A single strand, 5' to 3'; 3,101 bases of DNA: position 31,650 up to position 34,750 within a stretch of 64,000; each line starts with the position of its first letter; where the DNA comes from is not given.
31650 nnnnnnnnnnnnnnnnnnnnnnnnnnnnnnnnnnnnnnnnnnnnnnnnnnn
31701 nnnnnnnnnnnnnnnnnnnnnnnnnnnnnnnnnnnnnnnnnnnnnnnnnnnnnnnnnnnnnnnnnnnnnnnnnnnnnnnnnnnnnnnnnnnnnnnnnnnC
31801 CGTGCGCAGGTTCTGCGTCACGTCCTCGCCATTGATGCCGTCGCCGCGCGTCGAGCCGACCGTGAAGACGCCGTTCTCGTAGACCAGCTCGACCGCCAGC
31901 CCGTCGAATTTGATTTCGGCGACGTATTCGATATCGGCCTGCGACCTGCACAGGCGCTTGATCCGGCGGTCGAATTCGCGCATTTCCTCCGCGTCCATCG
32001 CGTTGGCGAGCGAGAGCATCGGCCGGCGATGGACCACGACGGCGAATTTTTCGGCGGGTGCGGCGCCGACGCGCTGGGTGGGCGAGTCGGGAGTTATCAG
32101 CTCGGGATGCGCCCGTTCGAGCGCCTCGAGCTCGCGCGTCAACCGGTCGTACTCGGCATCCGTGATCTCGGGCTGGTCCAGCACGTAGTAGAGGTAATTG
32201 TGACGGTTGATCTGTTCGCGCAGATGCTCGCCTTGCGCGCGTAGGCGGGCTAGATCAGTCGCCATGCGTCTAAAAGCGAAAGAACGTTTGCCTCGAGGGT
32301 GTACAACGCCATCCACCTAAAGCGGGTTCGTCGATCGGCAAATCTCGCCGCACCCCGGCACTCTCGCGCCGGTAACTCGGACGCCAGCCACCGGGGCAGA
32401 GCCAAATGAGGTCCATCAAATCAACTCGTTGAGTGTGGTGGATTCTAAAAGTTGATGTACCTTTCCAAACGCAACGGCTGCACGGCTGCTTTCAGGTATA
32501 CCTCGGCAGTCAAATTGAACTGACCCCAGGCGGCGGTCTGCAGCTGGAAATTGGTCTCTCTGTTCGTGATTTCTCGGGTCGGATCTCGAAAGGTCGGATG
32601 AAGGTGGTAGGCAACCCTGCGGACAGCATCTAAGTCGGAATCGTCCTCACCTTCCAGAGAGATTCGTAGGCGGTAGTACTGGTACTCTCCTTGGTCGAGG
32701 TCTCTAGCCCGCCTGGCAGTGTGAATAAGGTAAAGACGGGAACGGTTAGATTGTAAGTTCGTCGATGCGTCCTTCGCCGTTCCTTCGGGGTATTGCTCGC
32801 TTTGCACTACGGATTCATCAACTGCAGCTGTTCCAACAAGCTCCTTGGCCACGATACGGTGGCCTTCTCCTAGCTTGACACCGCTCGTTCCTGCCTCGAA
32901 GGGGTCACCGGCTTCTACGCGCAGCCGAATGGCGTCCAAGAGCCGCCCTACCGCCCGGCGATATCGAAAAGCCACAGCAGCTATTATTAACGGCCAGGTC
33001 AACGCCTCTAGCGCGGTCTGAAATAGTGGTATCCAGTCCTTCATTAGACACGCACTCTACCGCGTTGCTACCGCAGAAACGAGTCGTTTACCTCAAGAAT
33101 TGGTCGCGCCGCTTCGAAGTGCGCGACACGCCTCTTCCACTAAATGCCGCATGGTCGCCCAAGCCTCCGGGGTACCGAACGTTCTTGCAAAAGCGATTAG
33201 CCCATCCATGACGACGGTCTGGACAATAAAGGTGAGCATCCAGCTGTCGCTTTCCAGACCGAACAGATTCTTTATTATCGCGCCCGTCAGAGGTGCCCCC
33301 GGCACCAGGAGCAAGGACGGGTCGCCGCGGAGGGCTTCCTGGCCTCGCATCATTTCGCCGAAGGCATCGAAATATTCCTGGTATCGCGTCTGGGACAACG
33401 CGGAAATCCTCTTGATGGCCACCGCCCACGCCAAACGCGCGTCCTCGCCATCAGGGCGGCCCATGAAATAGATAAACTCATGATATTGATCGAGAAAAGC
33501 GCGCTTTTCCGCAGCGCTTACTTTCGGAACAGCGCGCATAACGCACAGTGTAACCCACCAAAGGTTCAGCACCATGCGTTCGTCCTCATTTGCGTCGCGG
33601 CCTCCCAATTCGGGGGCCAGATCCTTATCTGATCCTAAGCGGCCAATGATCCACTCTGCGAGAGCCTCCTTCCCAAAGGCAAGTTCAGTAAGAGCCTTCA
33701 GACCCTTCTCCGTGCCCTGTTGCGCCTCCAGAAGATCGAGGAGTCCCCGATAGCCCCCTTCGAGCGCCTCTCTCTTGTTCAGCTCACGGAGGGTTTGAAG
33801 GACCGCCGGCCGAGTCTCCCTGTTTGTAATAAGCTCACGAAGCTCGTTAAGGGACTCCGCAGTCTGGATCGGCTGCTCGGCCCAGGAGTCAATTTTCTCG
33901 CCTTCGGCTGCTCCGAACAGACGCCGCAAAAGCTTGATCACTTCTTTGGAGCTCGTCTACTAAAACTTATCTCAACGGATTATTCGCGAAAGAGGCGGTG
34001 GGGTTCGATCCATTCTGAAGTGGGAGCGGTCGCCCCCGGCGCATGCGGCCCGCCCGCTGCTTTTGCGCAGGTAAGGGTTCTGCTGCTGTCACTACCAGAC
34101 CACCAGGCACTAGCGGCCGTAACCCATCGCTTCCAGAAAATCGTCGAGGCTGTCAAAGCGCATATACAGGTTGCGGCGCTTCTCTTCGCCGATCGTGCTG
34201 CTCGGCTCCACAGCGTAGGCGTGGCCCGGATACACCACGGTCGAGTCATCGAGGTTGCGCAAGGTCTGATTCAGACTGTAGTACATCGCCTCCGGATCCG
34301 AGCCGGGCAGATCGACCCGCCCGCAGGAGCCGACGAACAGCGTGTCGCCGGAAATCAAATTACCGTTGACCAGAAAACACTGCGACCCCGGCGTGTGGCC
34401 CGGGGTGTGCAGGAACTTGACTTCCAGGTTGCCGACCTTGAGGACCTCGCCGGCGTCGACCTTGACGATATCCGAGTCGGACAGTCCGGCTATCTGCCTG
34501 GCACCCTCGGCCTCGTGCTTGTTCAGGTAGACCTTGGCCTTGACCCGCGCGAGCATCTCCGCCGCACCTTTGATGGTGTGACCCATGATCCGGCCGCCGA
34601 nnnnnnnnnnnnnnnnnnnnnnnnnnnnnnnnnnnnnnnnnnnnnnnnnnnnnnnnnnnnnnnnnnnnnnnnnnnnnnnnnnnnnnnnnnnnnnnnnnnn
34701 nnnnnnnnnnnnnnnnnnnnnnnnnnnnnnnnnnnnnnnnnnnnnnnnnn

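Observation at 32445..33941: Lower-GC two-gene operon encoding an unknown helical protein and a membrane-anchored YEATS-like domain protein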

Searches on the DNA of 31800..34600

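Call 94: search_rna_families(source=window, start=31800, end=34600, threshold=evalue, max_evalue=1)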
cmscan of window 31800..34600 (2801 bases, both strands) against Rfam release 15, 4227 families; matches with E-value up to 1: 0.
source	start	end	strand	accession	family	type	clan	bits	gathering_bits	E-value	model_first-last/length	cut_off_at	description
